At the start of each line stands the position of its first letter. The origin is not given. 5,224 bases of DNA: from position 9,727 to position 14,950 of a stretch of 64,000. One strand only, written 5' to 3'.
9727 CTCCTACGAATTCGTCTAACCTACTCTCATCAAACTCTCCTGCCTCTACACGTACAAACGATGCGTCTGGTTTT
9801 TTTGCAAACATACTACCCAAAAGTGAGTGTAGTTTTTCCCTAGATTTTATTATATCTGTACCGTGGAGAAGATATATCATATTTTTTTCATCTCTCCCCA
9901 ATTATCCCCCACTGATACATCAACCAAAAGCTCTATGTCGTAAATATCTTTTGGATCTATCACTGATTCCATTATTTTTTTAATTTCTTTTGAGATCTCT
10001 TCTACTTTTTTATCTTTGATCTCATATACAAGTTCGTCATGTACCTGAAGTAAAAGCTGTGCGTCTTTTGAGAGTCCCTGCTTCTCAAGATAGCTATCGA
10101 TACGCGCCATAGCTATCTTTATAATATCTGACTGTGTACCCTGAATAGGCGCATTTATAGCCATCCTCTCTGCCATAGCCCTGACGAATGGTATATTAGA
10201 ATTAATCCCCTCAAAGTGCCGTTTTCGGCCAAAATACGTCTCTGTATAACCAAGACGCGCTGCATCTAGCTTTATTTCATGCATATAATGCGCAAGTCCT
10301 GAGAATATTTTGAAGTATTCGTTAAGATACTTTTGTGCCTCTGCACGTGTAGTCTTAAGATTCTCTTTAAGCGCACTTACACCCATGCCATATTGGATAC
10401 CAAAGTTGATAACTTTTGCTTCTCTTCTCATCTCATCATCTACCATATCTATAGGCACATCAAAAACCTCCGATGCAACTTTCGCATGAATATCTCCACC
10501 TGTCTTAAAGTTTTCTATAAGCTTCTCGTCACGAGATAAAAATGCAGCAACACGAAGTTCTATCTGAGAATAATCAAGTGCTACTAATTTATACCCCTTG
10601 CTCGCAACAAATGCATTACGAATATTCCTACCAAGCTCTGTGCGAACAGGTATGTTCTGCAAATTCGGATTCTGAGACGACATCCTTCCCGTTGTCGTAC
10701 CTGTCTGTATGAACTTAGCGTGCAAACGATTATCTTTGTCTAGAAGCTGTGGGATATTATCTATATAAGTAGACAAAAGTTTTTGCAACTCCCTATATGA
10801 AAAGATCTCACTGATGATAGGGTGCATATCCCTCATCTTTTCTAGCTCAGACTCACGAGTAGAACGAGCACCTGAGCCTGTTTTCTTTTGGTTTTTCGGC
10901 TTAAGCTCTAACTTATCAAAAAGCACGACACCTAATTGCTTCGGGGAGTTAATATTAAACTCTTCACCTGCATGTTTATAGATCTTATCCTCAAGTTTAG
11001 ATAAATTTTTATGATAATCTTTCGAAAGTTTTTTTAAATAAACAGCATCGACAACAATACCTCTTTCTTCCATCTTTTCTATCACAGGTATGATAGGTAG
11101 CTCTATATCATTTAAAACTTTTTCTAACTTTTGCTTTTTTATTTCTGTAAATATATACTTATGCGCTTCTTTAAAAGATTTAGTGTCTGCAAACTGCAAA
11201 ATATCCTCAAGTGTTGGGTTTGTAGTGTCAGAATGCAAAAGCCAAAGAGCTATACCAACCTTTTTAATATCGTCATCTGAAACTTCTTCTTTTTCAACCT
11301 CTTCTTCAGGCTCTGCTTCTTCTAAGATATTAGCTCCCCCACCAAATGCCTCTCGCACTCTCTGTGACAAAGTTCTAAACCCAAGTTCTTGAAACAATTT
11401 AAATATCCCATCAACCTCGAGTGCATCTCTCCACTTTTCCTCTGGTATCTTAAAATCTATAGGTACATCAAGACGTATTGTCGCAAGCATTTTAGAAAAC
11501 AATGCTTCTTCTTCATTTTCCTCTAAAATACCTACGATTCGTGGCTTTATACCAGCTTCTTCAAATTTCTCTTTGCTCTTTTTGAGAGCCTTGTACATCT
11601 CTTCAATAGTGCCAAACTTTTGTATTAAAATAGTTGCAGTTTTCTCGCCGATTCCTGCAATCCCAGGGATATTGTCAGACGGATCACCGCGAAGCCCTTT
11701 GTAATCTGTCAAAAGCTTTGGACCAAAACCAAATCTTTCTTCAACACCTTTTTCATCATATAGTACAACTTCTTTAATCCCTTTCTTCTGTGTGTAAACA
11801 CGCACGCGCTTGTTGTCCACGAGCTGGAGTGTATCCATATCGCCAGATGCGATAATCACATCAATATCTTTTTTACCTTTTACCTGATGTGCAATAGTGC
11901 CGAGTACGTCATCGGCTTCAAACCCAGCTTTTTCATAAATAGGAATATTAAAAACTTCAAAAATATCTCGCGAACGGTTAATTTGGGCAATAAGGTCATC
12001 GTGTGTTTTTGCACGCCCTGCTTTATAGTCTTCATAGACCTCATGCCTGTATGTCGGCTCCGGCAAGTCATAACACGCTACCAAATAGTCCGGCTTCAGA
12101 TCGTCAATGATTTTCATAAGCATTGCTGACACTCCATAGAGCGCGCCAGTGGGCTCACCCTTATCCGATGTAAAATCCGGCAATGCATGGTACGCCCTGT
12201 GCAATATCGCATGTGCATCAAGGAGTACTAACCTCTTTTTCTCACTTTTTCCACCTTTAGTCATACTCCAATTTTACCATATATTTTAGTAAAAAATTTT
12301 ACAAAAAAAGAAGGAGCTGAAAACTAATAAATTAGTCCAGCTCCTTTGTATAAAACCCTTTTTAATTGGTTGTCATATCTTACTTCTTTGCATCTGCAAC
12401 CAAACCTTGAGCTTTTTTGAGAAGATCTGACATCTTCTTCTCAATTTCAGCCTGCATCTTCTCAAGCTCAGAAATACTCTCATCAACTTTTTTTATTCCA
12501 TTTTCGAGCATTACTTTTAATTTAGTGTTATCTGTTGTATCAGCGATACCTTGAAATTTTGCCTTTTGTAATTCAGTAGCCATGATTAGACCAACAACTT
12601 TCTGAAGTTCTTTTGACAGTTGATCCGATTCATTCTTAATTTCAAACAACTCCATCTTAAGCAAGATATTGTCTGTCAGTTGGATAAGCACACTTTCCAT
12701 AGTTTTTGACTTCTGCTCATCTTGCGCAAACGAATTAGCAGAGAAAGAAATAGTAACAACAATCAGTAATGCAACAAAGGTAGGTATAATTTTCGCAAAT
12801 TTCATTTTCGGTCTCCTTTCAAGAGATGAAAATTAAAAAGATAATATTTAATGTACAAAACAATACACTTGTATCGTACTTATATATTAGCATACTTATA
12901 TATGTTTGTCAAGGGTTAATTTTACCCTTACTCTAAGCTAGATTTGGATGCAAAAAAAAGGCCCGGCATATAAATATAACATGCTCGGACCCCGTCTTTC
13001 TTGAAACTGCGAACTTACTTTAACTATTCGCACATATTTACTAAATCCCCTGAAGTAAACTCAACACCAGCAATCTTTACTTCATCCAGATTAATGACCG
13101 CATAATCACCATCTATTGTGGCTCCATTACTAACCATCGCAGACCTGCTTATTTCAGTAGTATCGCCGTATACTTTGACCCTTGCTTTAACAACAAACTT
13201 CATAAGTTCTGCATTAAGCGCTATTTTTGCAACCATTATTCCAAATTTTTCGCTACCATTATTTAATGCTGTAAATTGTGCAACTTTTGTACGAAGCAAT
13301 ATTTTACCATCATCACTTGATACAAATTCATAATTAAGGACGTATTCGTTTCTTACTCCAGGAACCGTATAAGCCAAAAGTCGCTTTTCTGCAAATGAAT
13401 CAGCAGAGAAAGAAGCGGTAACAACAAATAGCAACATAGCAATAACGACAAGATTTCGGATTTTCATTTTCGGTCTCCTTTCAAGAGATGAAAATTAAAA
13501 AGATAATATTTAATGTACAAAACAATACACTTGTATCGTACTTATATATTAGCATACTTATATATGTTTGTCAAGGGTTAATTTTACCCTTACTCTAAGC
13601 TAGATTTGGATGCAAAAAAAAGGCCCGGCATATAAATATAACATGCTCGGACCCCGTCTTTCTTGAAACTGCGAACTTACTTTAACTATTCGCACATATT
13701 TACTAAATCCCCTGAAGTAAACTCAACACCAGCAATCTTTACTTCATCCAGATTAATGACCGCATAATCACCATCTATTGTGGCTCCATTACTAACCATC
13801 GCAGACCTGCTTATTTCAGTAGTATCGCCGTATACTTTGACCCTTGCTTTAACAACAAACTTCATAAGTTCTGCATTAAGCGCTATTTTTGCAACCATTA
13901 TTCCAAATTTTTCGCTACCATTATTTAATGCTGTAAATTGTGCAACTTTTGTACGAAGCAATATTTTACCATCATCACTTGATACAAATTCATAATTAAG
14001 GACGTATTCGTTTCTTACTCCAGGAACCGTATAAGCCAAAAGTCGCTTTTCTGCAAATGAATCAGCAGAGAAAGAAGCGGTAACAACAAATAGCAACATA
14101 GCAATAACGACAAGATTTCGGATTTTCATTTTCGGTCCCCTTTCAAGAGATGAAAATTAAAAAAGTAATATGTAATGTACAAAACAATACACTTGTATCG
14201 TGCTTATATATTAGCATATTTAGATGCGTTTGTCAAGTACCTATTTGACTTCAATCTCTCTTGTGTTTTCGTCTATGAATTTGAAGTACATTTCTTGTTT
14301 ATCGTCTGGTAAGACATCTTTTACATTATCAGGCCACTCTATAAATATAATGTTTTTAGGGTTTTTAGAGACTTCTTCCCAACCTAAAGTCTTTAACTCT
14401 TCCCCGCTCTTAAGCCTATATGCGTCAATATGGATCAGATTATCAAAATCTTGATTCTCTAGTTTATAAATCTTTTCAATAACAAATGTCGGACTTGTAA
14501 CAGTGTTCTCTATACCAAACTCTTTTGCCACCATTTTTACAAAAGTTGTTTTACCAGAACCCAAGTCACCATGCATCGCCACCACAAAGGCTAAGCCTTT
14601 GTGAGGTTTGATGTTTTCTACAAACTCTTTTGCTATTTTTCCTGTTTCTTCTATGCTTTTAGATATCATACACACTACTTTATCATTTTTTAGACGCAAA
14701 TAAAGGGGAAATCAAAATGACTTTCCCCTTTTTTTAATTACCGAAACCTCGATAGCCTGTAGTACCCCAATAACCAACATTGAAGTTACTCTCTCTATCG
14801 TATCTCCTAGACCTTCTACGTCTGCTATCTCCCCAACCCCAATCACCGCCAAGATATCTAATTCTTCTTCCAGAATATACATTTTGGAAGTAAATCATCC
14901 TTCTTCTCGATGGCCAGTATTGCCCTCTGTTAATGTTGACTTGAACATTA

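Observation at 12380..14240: Perfect 662-bp tandem duplication of a promoter-plus-secreted-protein cassette, with a third gene sharing the same leader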

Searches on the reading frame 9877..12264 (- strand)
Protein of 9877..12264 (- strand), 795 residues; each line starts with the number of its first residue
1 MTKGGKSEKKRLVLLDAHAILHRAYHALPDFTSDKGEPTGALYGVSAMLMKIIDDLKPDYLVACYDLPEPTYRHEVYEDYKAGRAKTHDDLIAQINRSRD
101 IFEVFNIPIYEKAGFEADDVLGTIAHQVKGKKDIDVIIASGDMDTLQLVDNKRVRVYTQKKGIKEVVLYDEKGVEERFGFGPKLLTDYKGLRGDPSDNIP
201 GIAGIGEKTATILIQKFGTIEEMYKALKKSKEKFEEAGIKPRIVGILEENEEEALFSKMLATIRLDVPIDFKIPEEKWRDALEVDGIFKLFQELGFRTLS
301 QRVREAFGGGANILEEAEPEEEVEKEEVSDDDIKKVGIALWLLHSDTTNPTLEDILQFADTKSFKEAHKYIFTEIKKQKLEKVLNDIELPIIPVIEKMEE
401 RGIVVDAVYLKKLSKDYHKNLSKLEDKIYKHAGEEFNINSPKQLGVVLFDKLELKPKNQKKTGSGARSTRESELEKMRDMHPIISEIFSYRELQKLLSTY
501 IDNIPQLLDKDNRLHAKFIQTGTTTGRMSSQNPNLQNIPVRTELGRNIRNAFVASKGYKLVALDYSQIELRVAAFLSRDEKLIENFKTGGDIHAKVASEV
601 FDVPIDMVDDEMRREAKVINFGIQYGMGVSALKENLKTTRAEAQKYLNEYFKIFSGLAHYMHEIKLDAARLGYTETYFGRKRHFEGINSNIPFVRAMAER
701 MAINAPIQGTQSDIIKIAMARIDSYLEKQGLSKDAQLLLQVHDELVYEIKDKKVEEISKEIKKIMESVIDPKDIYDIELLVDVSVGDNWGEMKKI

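Call 30: find_homologous_proteins(query=window:9877-12264:-, max_evalue=1e-50)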
Query window:9877-12264:- (795 aa): 8000 proteins with E <= 1e-50 among 8000 candidates; the best 120 are listed.
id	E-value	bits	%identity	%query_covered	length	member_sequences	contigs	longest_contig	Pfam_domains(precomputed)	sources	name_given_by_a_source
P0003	0.0e+0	1756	100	100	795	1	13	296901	PF01367.26,PF02739.23,PF00476.27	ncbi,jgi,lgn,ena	jgi:DNA polymerase I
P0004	0.0e+0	1538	87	99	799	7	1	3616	PF01367.26,PF02739.23,PF00476.27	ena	-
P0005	0.0e+0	1527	86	100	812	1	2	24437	PF01367.26,PF02739.23,PF00476.27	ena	-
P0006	0.0e+0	1520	85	99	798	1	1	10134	PF01367.26,PF02739.23,PF00476.27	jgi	jgi:DNA polymerase-1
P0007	0.0e+0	1497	84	99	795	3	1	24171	PF01367.26,PF02739.23,PF00476.27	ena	-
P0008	0.0e+0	1495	84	100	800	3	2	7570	PF01367.26,PF02739.23,PF00476.27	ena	-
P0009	0.0e+0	1492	85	98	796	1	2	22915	PF01367.26,PF02739.23,PF00476.27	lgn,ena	-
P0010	0.0e+0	1455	82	100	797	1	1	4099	PF01367.26,PF02739.23,PF00476.27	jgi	jgi:DNA polymerase I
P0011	0.0e+0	1439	81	99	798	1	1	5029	PF01367.26,PF02739.23,PF00476.27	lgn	-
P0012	0.0e+0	1402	79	99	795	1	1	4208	PF01367.26,PF02739.23,PF00476.27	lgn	-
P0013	0.0e+0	1401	81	99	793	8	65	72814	PF01367.26,PF02739.23,PF00476.27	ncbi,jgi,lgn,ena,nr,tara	ncbi:MAG: DNA polymerase [Candidatus Pacebacteria bacterium]|jgi:DNA polymerase-1|nr:DNA polymerase 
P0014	0.0e+0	1400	79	100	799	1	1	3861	PF01367.26,PF02739.23,PF00476.27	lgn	-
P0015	0.0e+0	1397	80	99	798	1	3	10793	PF01367.26,PF02739.23,PF00476.27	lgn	-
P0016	0.0e+0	1388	79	99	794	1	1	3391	PF01367.26,PF02739.23,PF00476.27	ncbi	ncbi:MAG: DNA polymerase [Candidatus Paceibacteria bacterium]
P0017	0.0e+0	1384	78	100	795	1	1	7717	PF01367.26,PF02739.23,PF00476.27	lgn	-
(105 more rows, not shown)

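Call 33: find_encoding_contigs(protein=P0005, flank=6000, max_places=2)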
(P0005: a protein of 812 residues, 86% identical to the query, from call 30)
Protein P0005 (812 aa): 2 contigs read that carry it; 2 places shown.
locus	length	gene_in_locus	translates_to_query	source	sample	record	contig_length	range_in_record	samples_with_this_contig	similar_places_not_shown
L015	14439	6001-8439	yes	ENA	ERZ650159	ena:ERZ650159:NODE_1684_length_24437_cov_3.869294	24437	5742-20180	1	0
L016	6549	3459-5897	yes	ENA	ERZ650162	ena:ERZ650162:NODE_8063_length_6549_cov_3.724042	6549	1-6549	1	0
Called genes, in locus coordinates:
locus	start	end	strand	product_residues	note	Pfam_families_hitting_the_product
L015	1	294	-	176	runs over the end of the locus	PF20772:TACO1_YebC_N, PF01709:Transcrip_reg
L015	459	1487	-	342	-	PF06068:TIP49 (faint), PF05496:RuvB_N, PF00004:AAA, PF07728:AAA_5, PF17864:AAA_lid_4, PF05491:WHD_RuvB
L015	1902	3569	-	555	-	PF05157:MshEN, PF00437:T2SSE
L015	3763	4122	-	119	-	-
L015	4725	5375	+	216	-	-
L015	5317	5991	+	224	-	PF02367:TsaE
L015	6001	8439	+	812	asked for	PF02739:5_3_exonuc_N, PF01367:5_3_exonuc, PF00476:DNA_pol_A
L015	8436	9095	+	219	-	-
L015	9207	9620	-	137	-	-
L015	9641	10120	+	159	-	PF00588:SpoU_methylase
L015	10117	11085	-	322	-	PF00932:LTD (weak)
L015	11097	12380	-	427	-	PF08245:Mur_ligase_M, PF02875:Mur_ligase_C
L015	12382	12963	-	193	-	PF01330:RuvA_N, PF14520:HHH_5, PF07499:RuvA_C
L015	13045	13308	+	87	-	PF01649:Ribosomal_S20p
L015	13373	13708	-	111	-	PF13744:HTH_37 (weak), PF13560:HTH_31, PF01381:HTH_3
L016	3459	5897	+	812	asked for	PF02739:5_3_exonuc_N, PF01367:5_3_exonuc, PF00476:DNA_pol_A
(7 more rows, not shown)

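Call 34: find_encoding_contigs(protein=P0007, flank=6000, max_places=2)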
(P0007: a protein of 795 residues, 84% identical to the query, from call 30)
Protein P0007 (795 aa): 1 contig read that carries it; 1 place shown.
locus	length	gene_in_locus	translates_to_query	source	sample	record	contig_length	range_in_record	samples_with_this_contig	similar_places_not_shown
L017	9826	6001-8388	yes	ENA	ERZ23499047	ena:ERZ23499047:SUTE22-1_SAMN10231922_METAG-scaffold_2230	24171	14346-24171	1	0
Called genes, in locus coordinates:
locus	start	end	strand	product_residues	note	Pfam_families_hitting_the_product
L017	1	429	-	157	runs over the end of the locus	PF02075:RuvC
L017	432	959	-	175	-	PF20772:TACO1_YebC_N, PF01709:Transcrip_reg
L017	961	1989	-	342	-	PF00910:RNA_helicase (faint), PF06068:TIP49 (weak), PF05496:RuvB_N, PF00004:AAA, PF07728:AAA_5, PF17864:AAA_lid_4, PF05491:WHD_RuvB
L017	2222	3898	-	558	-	PF05157:MshEN, PF00437:T2SSE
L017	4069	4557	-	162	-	-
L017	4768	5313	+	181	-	-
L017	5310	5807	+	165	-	PF02367:TsaE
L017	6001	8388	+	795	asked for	PF02739:5_3_exonuc_N, PF01367:5_3_exonuc, PF00476:DNA_pol_A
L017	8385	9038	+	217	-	-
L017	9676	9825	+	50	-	?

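Call 49: find_encoding_contigs(protein=P0009, flank=4000, max_places=1)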
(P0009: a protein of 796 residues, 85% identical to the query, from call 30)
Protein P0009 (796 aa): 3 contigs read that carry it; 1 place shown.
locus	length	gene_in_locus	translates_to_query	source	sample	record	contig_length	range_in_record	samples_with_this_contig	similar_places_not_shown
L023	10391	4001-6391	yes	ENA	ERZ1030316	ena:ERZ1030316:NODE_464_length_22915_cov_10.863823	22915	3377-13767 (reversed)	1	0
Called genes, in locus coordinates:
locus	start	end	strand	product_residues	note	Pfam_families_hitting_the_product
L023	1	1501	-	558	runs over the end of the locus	PF05157:MshEN, PF00437:T2SSE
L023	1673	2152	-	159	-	-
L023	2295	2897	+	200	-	-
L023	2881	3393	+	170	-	PF02367:TsaE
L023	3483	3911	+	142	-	-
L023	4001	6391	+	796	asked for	PF02739:5_3_exonuc_N, PF01367:5_3_exonuc, PF00476:DNA_pol_A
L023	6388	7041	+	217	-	-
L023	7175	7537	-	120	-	PF07681:DoxX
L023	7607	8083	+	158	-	PF00588:SpoU_methylase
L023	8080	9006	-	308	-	PF00932:LTD (faint)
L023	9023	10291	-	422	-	PF08245:Mur_ligase_M, PF02875:Mur_ligase_C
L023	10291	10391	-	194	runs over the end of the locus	PF01330:RuvA_N, PF00633:HHH (faint), PF14520:HHH_5, PF07499:RuvA_C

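Call 50: find_encoding_contigs(protein=P0006, flank=4000, max_places=1)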
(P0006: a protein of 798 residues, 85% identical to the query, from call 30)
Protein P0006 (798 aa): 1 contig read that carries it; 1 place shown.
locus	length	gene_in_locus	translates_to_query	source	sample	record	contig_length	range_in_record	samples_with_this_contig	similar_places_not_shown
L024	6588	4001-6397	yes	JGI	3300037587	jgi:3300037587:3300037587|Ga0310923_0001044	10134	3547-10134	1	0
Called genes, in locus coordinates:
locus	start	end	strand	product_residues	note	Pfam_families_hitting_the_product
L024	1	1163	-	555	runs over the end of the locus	PF05157:MshEN, PF00437:T2SSE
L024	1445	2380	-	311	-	-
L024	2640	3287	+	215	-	-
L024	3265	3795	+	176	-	PF02367:TsaE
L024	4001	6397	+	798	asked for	PF02739:5_3_exonuc_N, PF01367:5_3_exonuc, PF00476:DNA_pol_A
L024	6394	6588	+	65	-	?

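Call 51: find_encoding_contigs(protein=P0004, flank=4000, max_places=1)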
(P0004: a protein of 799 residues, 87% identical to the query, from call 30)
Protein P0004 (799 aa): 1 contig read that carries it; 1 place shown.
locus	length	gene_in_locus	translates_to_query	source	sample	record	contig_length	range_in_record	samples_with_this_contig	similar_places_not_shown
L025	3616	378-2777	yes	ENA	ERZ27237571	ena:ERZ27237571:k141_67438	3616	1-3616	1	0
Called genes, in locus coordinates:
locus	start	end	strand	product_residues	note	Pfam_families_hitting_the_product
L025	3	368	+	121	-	?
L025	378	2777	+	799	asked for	PF02739:5_3_exonuc_N, PF01367:5_3_exonuc, PF00476:DNA_pol_A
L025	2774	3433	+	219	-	-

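Call 75: search_protein_families(library=pfam, proteins=[L023:3483-3911:+], max_evalue=0.01)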
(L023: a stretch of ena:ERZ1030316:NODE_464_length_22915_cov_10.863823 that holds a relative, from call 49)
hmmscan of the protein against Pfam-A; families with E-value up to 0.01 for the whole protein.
L023:3483-3911:+ (142 aa): 1 family
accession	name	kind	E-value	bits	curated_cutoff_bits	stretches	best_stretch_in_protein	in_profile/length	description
PF11932.13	DUF3450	-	0.0081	15.9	32.6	1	52-138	31-115/241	Protein of unknown function (DUF3450)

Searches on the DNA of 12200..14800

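Call 15: search_rna_families(source=window, start=12200, end=14800, threshold=evalue, max_evalue=5)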
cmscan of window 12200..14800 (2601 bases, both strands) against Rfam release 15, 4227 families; matches with E-value up to 5: 7.
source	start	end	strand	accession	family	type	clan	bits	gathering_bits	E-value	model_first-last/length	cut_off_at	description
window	14670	14734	-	RF01726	SAM-II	Cis-reg; riboswitch;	-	23.8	44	0.15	1-60/60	no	SAM-II riboswitch aptamer (SAM-II long loop)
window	12292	12359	-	RF00713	mir-239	Gene; miRNA;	-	21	49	0.29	1-74/74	no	mir-239 microRNA precursor family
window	12289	12362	-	RF03550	mir-31_2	Gene; miRNA;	-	18.9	97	2.6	1-83/83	no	mir-31_2 microRNA precursor family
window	12275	12324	+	RF02098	DGCR5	Gene; lncRNA;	-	17.9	50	4.1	1-49/49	no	DiGeorge syndrome critical region gene 5 conserved region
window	12311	12346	+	RF00713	mir-239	Gene; miRNA;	-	17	49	4.2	19-55/74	no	mir-239 microRNA precursor family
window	12951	13127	-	RF01673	PhrS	Gene; sRNA;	-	14.8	37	1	1-212/212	no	PhrS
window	13613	13789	-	RF01673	PhrS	Gene; sRNA;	-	14.8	37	1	1-212/212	no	PhrS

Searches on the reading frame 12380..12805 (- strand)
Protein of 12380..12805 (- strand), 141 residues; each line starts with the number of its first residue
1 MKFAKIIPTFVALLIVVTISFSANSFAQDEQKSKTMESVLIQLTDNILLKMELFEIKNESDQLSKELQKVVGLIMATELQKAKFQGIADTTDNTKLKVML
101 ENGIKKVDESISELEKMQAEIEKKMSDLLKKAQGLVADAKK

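Call 6: search_protein_families(library=pfam, proteins=[window:12380-12805:-], max_evalue=1)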
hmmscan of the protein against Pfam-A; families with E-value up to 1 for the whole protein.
window:12380-12805:- (141 aa): 13 families
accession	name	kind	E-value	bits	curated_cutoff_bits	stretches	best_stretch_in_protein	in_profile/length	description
PF20130.4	DUF6520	-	0.034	15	25.4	1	1-37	1-34/83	Family of unknown function (DUF6520)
PF11727.13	ISG65-75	-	0.039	13.6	25.1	1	44-136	52-141/281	Invariant surface glycoprotein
PF13663.11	DUF4148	-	0.07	14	27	1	1-40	1-42/62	Domain of unknown function (DUF4148)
PF17774.7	YlmH_RBD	-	0.11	13.3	23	1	50-124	7-80/84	Putative RNA-binding domain in YlmH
PF06103.16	DUF948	-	0.12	13.1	37.2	1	104-140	21-57/89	Bacterial protein of unknown function (DUF948)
PF02090.21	SPAM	-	0.12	12.8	35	0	48-91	79-122/142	Salmonella surface presentation of antigen gene type M protein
PF23404.1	FAZ1_C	-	0.16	12.5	27.6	1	112-131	9-28/35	FAZ1, C-terminal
PF07870.16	DUF1657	-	0.21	12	27.7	1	82-116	13-47/49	Protein of unknown function (DUF1657)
PF16326.10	ABC_tran_CTD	-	0.23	12.1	32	1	100-127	6-33/69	ABC transporter C-terminal domain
PF24922.1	ACBP4_C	-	0.28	11.9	31.2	1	31-74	10-54/105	Acyl-CoA-binding domain-containing protein 4-6, C-terminal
PF09506.15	Salt_tol_Pase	-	0.43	9.7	25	1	2-89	102-189/388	Glucosylglycerol-phosphate phosphatase (Salt_tol_Pase)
PF06005.17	ZapB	-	0.56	11.2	31.5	0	43-131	16-68/71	Cell division protein ZapB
PF09716.15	ETRAMP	-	0.7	10.4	29.1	0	1-47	1-44/81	Malarial early transcribed membrane protein (ETRAMP)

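Call 24: find_homologous_proteins(query=window:12380-12805:-, max_evalue=0.01)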
Query window:12380-12805:- (141 aa): 1 proteins with E <= 0.01 among 29 candidates.
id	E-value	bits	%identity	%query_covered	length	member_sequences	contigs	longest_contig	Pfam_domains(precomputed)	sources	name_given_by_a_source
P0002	1.3e-75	269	100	100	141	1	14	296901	-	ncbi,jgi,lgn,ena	jgi:F0F1-type ATP synthase membrane subunit b/b'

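Call 48: search_protein_families(library=ncbifam, proteins=[window:12380-12805:-], max_evalue=1)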
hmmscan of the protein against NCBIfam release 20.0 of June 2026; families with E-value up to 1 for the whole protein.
window:12380-12805:- (141 aa): 3 families
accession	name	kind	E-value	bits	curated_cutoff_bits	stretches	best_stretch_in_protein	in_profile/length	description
TIGR01713.1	typeII_sec_gspC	equivalog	0.0034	17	101.6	1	18-126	19-128/259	type II secretion system protein GspC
NF009958.0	PRK13425.1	equivalog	0.0074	15.8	501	1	64-136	17-89/292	F0F1 ATP synthase subunit gamma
TIGR02399.1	salt_tol_Pase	equivalog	0.3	9.9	365.5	1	7-88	114-195/389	glucosylglycerol 3-phosphatase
